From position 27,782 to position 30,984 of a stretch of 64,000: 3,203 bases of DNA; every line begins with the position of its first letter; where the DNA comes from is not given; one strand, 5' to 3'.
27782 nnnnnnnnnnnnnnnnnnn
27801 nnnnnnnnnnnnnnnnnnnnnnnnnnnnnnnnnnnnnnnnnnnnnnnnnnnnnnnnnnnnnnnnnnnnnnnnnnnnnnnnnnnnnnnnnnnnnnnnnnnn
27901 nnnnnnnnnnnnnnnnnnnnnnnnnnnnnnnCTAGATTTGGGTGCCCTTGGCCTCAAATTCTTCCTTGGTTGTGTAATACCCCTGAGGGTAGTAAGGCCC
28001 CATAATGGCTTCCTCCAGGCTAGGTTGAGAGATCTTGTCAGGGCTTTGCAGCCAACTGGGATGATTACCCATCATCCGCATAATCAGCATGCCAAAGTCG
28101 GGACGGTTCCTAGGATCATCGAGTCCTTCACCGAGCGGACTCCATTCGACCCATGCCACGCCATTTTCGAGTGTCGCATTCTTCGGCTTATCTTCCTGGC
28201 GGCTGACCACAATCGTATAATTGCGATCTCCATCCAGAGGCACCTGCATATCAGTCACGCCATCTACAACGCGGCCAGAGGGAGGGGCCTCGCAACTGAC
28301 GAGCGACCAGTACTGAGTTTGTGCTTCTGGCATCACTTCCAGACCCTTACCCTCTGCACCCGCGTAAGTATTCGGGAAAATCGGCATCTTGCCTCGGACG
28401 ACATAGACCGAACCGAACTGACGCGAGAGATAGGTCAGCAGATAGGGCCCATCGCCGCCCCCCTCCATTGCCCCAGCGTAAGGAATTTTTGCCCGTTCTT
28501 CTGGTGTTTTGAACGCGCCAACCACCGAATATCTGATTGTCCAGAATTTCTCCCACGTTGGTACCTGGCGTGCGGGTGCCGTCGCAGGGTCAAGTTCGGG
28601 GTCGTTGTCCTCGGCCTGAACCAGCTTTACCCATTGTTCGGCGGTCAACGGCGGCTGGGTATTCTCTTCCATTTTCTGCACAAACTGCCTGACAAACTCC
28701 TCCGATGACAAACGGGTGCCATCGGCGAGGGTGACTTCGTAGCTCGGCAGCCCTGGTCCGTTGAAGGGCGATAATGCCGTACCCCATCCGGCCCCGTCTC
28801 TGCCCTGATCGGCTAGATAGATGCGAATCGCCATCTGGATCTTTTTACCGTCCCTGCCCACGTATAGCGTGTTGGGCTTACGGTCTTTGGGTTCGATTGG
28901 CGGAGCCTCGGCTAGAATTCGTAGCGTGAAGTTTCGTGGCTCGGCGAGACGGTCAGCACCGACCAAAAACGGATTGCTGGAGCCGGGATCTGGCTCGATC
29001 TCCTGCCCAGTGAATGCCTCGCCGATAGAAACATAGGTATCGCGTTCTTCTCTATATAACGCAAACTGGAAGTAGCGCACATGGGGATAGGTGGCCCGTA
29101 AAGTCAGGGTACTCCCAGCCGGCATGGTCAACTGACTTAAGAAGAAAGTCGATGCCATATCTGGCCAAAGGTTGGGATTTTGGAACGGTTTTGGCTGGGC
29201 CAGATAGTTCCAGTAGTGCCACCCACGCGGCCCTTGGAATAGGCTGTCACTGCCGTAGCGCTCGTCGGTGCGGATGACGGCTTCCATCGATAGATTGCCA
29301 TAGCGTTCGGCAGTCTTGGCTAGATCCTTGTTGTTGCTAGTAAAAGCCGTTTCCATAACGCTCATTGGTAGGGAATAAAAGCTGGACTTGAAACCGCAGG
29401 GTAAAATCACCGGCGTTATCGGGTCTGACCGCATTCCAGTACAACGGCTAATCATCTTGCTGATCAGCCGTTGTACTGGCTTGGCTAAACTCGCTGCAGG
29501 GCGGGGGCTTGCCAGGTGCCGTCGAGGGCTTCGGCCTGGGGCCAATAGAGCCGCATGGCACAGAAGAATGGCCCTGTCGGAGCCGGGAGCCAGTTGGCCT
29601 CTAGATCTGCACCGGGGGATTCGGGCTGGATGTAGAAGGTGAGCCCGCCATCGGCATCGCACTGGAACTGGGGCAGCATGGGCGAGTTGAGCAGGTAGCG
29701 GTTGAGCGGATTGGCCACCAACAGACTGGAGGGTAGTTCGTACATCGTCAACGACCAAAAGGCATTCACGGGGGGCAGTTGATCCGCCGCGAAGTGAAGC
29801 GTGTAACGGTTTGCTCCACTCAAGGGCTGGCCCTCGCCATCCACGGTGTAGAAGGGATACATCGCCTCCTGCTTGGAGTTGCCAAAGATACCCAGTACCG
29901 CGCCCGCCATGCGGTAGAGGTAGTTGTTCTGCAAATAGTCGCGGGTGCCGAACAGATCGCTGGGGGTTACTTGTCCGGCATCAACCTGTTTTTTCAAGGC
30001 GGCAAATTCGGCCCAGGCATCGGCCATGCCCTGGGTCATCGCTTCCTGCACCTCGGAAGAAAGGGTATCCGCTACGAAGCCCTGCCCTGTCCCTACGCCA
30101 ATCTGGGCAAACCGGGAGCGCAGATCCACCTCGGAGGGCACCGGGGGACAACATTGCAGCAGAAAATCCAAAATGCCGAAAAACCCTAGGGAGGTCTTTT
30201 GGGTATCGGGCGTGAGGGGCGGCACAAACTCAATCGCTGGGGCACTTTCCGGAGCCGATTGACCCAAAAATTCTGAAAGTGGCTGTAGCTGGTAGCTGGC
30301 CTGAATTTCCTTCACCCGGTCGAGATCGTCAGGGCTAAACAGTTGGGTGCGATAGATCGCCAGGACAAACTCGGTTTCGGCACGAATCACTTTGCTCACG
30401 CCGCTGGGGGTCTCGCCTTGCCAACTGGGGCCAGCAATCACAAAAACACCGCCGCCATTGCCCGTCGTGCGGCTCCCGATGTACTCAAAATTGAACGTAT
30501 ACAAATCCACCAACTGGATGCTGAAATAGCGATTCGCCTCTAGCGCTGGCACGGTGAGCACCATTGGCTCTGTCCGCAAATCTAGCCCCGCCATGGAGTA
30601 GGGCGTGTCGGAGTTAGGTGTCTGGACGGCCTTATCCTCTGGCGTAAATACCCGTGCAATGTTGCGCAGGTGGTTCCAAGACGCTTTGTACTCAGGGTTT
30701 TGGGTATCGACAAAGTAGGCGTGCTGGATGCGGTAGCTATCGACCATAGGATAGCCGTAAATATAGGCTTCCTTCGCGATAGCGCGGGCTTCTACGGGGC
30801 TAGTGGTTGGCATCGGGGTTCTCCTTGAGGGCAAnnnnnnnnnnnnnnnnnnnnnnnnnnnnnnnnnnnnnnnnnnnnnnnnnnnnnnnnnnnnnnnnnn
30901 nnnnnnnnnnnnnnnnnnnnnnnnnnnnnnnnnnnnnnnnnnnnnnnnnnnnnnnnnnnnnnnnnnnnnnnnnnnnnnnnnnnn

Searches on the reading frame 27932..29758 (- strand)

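Call 3: search_protein_families(library=pfam, proteins=[window:27932-29758:-], max_evalue=0.1)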
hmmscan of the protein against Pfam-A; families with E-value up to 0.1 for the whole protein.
window:27932-29758:- (608 aa): 0 families

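Call 7: search_protein_families(library=ncbifam, proteins=[window:27932-29758:-], max_evalue=0.1)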
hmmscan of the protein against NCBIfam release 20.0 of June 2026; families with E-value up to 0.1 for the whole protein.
window:27932-29758:- (608 aa): 1 family
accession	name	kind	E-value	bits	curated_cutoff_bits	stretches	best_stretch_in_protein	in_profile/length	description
TIGR03687.1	pupylate_cterm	equivalog_domain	0.05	13.6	41.45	0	353-362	21-30/33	ubiquitin-like protein Pup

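Call 52: search_protein_families(library=pfam, proteins=[window:27932-29401:-], max_evalue=0.01)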
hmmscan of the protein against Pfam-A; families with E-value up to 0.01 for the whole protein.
window:27932-29401:- (489 aa): 0 families

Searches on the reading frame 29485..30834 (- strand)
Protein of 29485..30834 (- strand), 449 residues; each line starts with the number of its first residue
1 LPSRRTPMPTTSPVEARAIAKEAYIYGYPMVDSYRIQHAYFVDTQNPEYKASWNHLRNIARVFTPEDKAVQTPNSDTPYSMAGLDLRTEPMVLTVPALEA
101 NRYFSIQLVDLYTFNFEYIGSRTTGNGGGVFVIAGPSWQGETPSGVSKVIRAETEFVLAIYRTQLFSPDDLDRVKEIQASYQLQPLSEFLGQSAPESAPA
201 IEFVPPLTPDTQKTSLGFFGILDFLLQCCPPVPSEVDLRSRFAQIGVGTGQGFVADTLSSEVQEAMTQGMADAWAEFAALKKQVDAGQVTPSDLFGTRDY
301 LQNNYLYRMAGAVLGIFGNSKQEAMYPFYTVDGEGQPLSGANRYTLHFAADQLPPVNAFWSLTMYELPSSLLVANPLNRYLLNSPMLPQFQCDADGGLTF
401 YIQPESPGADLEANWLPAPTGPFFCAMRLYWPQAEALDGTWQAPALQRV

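Call 3: search_protein_families(library=pfam, proteins=[window:29485-30834:-], max_evalue=0.1)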
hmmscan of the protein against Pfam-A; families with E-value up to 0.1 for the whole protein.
window:29485-30834:- (449 aa): 2 families
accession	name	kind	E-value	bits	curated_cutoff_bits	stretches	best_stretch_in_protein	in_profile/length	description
PF06863.17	DUF1254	-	7.7e-44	149.6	22.2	1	54-185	2-133/133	Protein of unknown function (DUF1254)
PF06742.16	DUF1214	-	5.4e-35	120.7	25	1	323-433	1-111/112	Protein of unknown function (DUF1214)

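Call 7: search_protein_families(library=ncbifam, proteins=[window:29485-30834:-], max_evalue=0.1)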
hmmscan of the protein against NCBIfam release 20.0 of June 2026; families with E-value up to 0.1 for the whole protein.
window:29485-30834:- (449 aa): 0 families
